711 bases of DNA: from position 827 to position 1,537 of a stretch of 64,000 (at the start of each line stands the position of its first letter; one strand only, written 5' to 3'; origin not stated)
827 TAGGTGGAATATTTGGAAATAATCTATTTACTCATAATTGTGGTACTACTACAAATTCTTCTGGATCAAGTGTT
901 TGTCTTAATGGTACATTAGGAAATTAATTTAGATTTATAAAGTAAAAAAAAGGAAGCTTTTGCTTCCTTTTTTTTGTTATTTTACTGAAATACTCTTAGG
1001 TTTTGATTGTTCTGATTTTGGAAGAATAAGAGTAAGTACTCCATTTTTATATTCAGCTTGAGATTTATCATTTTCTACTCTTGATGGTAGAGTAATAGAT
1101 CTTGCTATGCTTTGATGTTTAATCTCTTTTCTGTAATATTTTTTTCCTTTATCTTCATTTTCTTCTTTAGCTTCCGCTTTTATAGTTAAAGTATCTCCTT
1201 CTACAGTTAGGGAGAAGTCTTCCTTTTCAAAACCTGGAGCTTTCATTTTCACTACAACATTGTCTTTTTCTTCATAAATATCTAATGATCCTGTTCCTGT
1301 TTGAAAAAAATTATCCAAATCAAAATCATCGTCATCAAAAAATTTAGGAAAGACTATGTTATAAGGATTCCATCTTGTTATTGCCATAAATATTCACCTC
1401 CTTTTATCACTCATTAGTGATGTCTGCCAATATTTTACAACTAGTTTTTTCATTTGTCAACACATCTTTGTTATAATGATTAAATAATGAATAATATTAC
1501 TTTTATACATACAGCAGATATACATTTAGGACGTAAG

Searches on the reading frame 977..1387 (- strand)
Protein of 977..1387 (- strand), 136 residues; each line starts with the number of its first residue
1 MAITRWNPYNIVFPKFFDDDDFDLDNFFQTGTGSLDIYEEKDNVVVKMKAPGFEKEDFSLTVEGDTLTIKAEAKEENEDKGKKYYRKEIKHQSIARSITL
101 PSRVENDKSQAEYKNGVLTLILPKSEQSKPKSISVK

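Call 3: search_protein_families(library=pfam, proteins=[window:977-1387:-], max_evalue=0.01)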
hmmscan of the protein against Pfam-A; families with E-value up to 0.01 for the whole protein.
window:977-1387:- (136 aa): 3 families
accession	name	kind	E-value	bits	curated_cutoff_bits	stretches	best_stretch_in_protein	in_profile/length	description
PF00011.27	HSP20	-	2e-21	76.4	20.8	1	36-135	1-101/102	Hsp20/alpha crystallin family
PF17886.7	ArsA_HSP20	-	6.4e-09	35.7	22.5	1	42-119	2-60/63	HSP20-like domain found in ArsA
PF04969.22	CS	-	0.0053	18.1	21.3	1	38-105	6-73/78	CS domain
